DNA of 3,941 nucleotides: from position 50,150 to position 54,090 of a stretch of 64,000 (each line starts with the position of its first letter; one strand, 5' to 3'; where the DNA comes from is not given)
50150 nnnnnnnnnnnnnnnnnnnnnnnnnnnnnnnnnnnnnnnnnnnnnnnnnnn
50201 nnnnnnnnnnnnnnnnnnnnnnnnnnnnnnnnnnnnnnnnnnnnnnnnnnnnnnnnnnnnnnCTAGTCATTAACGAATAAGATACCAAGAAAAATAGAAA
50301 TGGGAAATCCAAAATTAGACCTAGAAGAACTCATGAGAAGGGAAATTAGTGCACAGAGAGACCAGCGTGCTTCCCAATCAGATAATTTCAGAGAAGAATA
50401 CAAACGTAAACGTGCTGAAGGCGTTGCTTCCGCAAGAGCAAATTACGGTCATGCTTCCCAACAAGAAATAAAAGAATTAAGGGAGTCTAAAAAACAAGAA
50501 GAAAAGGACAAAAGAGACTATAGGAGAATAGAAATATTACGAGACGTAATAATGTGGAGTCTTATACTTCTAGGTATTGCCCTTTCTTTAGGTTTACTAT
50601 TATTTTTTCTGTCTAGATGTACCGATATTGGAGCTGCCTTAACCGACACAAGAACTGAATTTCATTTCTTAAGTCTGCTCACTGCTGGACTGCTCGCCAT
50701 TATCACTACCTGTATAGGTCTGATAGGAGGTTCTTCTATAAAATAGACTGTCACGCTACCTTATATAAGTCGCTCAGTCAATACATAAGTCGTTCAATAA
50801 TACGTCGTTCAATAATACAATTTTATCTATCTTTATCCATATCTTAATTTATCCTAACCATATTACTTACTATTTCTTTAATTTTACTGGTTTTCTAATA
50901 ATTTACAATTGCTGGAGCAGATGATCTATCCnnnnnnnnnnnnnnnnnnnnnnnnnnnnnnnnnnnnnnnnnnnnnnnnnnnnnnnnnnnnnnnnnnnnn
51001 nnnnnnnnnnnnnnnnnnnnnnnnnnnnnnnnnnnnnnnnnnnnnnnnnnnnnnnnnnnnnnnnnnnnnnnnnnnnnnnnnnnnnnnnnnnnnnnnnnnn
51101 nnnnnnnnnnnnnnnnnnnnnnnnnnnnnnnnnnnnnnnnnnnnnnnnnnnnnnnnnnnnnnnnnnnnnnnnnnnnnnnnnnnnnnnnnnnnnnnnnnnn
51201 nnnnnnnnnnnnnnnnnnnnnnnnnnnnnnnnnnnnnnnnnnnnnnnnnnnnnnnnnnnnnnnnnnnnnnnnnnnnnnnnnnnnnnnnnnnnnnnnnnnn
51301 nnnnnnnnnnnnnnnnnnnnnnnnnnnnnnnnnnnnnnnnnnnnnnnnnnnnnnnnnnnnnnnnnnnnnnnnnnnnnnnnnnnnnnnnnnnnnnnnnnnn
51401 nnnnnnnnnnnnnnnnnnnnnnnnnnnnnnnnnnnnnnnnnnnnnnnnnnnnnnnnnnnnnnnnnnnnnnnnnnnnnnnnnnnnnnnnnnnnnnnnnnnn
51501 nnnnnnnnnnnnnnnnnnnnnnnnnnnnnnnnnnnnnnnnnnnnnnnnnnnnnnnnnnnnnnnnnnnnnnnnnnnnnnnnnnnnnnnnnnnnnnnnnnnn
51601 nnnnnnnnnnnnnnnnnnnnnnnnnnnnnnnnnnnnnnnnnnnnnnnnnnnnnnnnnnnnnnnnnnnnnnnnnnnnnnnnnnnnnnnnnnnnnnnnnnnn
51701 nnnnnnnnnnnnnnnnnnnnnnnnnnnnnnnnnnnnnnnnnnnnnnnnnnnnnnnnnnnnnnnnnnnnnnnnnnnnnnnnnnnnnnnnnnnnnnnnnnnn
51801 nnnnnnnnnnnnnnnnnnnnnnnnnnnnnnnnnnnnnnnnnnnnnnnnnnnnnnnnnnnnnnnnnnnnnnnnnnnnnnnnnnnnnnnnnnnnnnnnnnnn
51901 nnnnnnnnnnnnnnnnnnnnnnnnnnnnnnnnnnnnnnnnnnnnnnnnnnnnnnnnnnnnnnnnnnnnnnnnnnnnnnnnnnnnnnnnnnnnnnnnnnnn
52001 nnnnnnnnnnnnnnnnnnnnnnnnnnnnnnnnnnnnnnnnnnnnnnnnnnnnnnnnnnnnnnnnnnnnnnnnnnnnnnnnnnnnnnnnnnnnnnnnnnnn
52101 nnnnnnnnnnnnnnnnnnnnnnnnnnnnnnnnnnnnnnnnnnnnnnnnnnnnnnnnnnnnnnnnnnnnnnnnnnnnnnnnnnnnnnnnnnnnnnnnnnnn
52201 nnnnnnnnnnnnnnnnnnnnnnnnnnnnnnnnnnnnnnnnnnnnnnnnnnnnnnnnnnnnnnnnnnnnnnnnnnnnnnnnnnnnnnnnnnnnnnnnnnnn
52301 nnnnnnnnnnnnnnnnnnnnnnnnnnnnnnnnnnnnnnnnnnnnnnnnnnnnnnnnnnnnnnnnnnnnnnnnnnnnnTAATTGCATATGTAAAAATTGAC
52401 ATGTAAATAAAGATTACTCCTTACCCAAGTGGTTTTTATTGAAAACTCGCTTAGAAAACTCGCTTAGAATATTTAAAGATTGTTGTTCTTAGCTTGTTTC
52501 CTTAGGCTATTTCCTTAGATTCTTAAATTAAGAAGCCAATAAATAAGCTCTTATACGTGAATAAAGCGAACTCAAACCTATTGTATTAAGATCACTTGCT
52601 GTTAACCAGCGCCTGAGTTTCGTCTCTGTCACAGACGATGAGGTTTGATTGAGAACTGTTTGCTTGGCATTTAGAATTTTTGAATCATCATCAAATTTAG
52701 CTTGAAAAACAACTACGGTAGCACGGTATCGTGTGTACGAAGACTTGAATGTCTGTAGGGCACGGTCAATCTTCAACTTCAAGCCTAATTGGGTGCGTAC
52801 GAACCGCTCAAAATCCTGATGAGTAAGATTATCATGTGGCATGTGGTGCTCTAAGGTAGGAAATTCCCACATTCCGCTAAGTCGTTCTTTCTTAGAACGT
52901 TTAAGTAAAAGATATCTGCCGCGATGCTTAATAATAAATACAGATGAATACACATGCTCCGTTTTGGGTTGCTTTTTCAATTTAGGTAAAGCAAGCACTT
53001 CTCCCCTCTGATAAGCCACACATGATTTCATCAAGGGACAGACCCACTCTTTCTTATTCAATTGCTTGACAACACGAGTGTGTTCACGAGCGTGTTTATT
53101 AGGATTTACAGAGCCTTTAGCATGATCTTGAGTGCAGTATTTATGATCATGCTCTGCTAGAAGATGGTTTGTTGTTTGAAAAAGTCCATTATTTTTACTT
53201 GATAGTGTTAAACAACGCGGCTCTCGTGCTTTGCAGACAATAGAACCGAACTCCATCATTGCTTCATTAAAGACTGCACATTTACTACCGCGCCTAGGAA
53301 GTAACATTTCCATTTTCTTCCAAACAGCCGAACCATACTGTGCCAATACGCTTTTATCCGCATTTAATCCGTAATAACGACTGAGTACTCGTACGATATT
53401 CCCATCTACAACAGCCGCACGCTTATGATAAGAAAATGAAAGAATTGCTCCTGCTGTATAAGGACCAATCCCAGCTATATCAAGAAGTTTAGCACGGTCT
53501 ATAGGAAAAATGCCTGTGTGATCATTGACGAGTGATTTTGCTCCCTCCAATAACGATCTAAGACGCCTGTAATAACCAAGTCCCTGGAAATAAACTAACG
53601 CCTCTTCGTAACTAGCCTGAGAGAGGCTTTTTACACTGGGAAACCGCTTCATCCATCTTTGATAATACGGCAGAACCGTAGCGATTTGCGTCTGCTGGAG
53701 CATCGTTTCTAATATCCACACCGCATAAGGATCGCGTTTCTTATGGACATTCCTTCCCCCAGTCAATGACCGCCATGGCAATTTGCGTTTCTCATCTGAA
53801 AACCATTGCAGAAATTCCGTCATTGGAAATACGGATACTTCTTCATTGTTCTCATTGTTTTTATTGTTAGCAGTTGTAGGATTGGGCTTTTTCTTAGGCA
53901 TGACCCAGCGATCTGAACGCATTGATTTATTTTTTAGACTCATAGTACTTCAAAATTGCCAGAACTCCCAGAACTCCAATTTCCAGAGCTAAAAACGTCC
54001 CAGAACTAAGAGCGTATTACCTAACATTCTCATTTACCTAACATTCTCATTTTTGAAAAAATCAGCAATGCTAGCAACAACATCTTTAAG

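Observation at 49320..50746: Candidate new toxin-antitoxin module: Panacea/DUF4065-like protein plus an uncharacterised two-TM protein behind an operator-flanked promoter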

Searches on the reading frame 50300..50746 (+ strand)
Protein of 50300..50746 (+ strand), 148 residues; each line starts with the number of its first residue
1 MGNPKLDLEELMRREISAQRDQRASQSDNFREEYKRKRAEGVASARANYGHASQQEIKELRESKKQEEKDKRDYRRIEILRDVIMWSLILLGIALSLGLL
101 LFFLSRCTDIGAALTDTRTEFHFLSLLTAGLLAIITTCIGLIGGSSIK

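Call 3: search_protein_families(library=pfam, proteins=[window:50300-50746:+], max_evalue=1)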
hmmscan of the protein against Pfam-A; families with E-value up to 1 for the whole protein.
window:50300-50746:+ (148 aa): 2 families
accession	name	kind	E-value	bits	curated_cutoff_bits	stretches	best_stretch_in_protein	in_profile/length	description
PF20990.2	DUF2207_C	-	0.0074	16.5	33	1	27-139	91-182/247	Predicted membrane protein (DUF2207) C-terminal domain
PF11166.13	DUF2951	-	0.0085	16.7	26.7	1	55-96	46-85/98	Protein of unknown function (DUF2951)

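Call 4: search_protein_families(library=padloc, proteins=[window:50300-50746:+], max_evalue=1)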
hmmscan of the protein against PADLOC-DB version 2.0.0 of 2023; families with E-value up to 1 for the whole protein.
window:50300-50746:+ (148 aa): 3 families
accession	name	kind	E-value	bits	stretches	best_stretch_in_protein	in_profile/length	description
PDLC04499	PDC-M18B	-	0.0026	15.2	1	61-148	63-150/178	-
PDLC00311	PtuA1|PtuA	-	0.015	12.3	1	25-87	167-234/455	AAA ATPase domain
PDLC02982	AriAB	-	0.021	11.5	1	15-71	77-133/570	-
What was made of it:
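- Tried and rejected: I considered PADLOC PDC-M18B (15.2 bits) and Pfam DUF2207_C/DUF2951 and rejected them as below cut-off (calls 3, 4).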

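Call 9: find_homologous_proteins(query=window:50300-50743:+, max_evalue=0.01)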
Query window:50300-50743:+ (148 aa): 1 proteins with E <= 0.01 among 241 candidates.
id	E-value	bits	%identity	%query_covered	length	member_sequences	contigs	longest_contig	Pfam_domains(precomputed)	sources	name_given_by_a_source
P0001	3.5e-88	310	100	100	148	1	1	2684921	-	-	-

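Call 22: search_protein_representatives(protein=window:50300-50743:+)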
Query: 148 residues. Proteins with E-value up to 0.001 (for the whole library): 1; up to 1e-10: 1; up to 1e-30: 1. The best 1 are listed.
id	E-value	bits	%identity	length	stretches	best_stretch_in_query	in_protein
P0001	1.1e-88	310.4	100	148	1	1-148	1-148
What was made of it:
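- Single-sequence searches find no relative in 5.8 billion or 1.84 billion sequences (calls 9, 22).
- Tried and rejected: Single-sequence homology searches for ORF2 returned only the protein itself: the word-indexed 5.8 billion collection (call 9) and the full phmmer scan of 1.84 billion representatives (call 22).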

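Call 43: find_homologous_proteins(query=A3, max_evalue=0.001)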
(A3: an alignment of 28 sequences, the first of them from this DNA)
Query A3 (28 sequences) (148 aa, profile of the alignment): 25 proteins with E <= 0.001 among 4330 candidates.
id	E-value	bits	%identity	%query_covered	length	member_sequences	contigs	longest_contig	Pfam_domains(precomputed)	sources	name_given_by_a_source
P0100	2.2e-25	107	32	15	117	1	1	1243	-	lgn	-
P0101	3.1e-25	106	-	-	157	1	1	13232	-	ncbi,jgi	ncbi:MAG: hypothetical protein RL341_1537 [Pseudomonadota bacterium]|jgi:hypothetical protein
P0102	1.8e-22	97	-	-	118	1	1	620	-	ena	-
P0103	1.4e-20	91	20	68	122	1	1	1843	-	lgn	-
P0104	5.8e-19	86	-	-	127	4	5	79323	-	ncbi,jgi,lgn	jgi:hypothetical protein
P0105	7.6e-19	86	23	42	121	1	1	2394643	-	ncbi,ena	-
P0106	4.5e-18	83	18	26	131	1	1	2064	-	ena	-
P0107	5.5e-18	83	-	-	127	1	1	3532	-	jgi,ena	-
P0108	7.3e-18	83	-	-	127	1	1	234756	-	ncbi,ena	-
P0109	1.5e-17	82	-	-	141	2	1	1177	-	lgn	-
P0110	1.7e-17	81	25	38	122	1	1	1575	-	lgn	-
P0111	2.0e-17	81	-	-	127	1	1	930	-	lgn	-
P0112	2.1e-17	81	-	-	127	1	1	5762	-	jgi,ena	jgi:hypothetical protein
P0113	5.1e-17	80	-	-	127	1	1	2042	-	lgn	-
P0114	5.4e-17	80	-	-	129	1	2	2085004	-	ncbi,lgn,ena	-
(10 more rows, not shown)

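Call 64: search_protein_families(library=ncbifam, proteins=[window:50300-50743:+], max_evalue=0.01)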
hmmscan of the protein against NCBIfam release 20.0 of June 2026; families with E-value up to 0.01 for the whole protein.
window:50300-50743:+ (148 aa): 1 family
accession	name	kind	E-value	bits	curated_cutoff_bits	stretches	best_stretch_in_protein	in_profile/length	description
NF046000.1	MAG1210_fam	subfamily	0.0098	14.6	275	0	52-138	37-114/550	MAG1210 family protein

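Call 65: search_protein_families(library=phrogs, proteins=[window:50300-50743:+], max_evalue=0.01)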
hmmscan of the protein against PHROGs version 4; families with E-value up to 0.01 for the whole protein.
window:50300-50743:+ (148 aa): 0 families

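Call 71: predict_structure(protein=window:50300-50743:+)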
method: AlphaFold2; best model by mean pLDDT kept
length: 148 residues; sequences in the alignment: 1
mean_pLDDT: 81.5   pTM: 0.38
mean pLDDT of the five models: 81.5, 81.4, 80.6, 78.6, 75.9
residues with pLDDT >= 90: 41; 70-90: 84; 50-70: 20; < 50: 3
segments of 3 or more residues with pLDDT < 50: 146-148
pLDDT, mean of each block of 10 residues (from residue 1): 77 90 93 94 83 86 90 89 87 85 74 62 75 76 55
secondary structure, 60 per line:
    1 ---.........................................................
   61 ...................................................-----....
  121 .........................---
elements in order: H4-111 H117-145
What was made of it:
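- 50528..50623 (+): Codes for hydrophobic segment 1 (aa 77-108) of PanT, preceded by the basic stretch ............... Continuous helix 4-111 in the AF2 model (call 71).
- On Membrane-type PanT (T3/T12-like): AF2 helices 4-111 and 117-145 (call 71).
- Checked: AlphaFold2 gives helix 4-111 and helix 117-145, mean pLDDT 81.5 from a single sequence (call 71).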

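Call 79: search_protein_families(library=padloc, alignment_id=A3, max_evalue=0.01)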
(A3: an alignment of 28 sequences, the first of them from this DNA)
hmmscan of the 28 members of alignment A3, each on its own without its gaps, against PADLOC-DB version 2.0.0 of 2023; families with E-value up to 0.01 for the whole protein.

A. member 1, seq(148 aa): 1 family
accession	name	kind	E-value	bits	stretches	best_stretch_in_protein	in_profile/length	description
PDLC04499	PDC-M18B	-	0.0026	15.2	1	61-148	63-150/178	-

B. families by the number of members that match (of 28 scanned): 4 families
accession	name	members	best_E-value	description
PDLC04499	PDC-M18B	1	0.0026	-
PDLC01940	CARF8--CARF_CSX16_TM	1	0.0032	-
PDLC03819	RTasSLATT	1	0.004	DRT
PDLC01992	CARF_m9--CARF_TM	1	0.0066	-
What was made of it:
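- No PADLOC model matches either protein (calls 4, 79).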

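Call 80: search_protein_families(library=pfam, alignment_id=A3, max_evalue=0.01)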
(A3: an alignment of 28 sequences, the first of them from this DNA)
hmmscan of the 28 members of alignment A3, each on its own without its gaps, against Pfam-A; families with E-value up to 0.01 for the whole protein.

A. member 1, seq(148 aa): 2 families
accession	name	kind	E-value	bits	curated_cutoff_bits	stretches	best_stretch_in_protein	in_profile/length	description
PF20990.2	DUF2207_C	-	0.0074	16.5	33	1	27-139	91-182/247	Predicted membrane protein (DUF2207) C-terminal domain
PF11166.13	DUF2951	-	0.0085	16.7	26.7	0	55-96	46-85/98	Protein of unknown function (DUF2951)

B. families by the number of members that match (of 28 scanned): 13 families
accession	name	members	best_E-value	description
PF20990.2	DUF2207_C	2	0.0043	Predicted membrane protein (DUF2207) C-terminal domain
PF06570.16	DUF1129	1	0.00052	Protein of unknown function (DUF1129)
PF20712.2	CyanoTRADDas_TM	1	0.00067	Cyanobacterial TRADD-N associated 2-Transmembrane domain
PF05231.19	MASE1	1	0.0016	MASE1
PF03547.23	Mem_trans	1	0.0016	Membrane transport protein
PF17459.7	DUF5422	1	0.0022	Family of unknown function (DUF5422)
PF11188.13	DUF2975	1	0.0028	Protein of unknown function (DUF2975)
PF12794.12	MscS_TM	1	0.0038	Mechanosensitive ion channel inner membrane domain 1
PF19297.4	QcrA_N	1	0.0061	QcrA subunit N-terminal region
PF03956.18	Lys_export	1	0.0069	Lysine exporter LysO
PF03605.20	DcuA_DcuB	1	0.0071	Anaerobic c4-dicarboxylate membrane transporter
PF11166.13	DUF2951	1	0.0085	Protein of unknown function (DUF2951)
PF19632.4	DUF6136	1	0.009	Family of unknown function (DUF6136)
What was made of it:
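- Tried and rejected: Pfam and PADLOC scans of the 28 partner proteins gave only scattered sub-threshold hits to unrelated TM families (calls 79, 80).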

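Call 87: find_related_loci(query=A1, collection=metagenome_contigs, flank=2500)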
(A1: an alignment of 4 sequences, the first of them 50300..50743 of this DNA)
Query A1 (148 aa) in metagenome_contigs; peptide patterns used: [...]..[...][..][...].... (x = any residue, [..] = any of these).
140 stretches matched a pattern, but none encodes a relative of the query by tblastn (E <= 1e-3).
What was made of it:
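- Tried and rejected: A metagenome scan seeded on the GSSI motif found nothing confirmable (call 87).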

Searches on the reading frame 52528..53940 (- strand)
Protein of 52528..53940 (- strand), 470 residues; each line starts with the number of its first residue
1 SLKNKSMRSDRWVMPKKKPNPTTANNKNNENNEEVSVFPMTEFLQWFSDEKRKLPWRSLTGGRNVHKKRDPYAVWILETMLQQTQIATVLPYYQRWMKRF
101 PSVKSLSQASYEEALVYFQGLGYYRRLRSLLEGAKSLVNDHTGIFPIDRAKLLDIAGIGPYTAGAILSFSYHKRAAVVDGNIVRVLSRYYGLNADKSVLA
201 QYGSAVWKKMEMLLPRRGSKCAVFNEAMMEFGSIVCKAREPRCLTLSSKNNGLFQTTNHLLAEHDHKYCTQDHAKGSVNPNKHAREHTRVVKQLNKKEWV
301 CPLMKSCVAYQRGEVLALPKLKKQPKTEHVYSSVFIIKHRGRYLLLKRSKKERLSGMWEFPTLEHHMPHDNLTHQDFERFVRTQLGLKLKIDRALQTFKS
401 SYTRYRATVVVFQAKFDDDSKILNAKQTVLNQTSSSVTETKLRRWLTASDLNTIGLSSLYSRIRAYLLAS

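Call 85: search_protein_families(library=pfam, proteins=[window:52528-53940:-], max_evalue=0.00001)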
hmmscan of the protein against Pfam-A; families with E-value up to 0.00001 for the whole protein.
window:52528-53940:- (470 aa): 3 families
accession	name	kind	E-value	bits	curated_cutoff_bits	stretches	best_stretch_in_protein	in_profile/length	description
PF00730.31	HhH-GPD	-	1.7e-15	57.7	26.2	1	80-196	5-93/108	HhH-GPD superfamily base excision DNA repair protein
PF14815.12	NUDIX_4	-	8.9e-10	38.8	35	1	334-463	2-110/113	NUDIX domain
PF00633.29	HHH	-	2.9e-06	27.3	24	1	143-169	4-30/30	Helix-hairpin-helix motif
